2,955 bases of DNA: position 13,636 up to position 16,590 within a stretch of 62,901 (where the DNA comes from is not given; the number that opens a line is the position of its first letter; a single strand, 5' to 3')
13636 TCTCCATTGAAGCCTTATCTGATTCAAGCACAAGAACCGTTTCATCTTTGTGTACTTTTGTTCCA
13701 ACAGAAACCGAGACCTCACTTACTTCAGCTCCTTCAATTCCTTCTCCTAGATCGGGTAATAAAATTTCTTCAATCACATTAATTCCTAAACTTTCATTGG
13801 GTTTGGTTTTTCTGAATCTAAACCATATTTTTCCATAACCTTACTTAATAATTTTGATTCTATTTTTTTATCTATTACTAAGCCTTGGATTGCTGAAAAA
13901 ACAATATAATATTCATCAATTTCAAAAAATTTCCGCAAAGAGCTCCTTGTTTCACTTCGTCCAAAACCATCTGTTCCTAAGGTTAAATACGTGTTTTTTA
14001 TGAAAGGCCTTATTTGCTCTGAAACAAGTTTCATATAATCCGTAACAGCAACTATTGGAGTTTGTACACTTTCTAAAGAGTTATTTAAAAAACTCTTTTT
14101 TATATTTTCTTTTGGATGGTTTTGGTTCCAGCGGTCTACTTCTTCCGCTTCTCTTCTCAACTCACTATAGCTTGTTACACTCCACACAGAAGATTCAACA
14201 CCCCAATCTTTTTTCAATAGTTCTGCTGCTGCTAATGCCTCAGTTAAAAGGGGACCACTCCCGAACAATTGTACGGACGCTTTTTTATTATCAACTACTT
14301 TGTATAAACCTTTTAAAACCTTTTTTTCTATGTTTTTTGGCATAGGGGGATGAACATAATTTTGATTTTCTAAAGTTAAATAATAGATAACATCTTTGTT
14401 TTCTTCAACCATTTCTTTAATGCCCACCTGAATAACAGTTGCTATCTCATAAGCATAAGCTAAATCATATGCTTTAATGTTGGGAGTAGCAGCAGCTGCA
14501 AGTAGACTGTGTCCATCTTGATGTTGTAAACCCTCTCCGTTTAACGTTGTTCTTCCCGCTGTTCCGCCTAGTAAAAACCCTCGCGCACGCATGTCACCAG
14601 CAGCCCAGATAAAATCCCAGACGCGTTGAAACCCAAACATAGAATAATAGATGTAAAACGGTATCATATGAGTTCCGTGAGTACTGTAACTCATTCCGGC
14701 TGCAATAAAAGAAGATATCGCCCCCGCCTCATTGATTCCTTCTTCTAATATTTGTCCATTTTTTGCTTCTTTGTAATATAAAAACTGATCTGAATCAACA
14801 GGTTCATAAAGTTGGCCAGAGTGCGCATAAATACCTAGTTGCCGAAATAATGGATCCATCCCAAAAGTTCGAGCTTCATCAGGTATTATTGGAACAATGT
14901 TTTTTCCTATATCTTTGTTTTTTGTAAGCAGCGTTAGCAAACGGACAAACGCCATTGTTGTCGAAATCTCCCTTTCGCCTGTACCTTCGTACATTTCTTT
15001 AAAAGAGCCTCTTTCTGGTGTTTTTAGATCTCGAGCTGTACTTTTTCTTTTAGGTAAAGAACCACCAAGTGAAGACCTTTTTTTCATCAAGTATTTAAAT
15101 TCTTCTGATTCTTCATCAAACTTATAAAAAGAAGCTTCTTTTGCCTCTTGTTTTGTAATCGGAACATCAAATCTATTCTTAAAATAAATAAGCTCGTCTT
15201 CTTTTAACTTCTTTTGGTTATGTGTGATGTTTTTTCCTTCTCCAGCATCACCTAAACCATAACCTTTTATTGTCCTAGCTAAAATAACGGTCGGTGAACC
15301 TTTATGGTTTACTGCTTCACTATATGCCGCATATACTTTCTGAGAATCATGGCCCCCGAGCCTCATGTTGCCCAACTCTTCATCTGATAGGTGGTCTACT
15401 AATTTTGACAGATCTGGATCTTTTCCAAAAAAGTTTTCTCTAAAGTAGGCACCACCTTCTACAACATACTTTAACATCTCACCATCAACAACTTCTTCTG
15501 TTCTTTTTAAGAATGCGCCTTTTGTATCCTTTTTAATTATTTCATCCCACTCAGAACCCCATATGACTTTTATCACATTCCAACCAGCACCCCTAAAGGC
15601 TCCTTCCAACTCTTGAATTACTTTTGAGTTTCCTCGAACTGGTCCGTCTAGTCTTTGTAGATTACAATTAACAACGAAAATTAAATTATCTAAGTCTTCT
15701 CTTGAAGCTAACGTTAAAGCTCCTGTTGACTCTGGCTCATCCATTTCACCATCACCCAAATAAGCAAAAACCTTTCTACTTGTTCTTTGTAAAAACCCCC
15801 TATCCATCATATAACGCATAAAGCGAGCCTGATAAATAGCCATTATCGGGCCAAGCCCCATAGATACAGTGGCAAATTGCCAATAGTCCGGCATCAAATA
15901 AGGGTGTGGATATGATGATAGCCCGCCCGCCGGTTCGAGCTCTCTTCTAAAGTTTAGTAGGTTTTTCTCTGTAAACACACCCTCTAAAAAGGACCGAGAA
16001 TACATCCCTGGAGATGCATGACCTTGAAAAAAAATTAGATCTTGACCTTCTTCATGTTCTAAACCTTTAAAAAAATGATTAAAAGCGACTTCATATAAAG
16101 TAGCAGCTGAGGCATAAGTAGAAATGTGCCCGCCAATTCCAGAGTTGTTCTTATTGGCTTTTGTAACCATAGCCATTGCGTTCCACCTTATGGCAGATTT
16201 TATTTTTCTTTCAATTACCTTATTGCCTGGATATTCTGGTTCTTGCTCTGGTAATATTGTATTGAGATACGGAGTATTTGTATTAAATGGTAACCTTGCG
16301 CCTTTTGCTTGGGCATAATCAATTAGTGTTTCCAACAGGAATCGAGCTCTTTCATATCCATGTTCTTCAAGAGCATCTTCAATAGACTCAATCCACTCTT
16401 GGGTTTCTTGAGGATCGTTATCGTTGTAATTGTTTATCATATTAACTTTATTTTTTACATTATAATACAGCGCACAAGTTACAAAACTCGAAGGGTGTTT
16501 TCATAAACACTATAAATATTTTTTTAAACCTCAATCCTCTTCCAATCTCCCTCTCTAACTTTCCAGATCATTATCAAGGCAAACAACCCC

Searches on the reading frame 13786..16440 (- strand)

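Call 81: search_protein_families(library=pfam, proteins=[window:13786-16440:-], max_evalue=0.001)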
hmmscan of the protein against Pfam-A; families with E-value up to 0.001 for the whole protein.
window:13786-16440:- (884 aa): 3 families
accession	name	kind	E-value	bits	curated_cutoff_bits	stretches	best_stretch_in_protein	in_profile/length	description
PF17831.6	PDH_E1_M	-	9.3e-98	326.5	23.2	1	482-698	13-229/229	Pyruvate dehydrogenase E1 component middle domain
PF22613.1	Transketolase_C_1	-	8e-21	74.8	27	1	711-842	1-113/113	Transketolase-like TK C-terminal domain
PF00456.26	Transketolase_N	-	3.2e-15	56.4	22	1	77-301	2-222/334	Transketolase, thiamine diphosphate binding domain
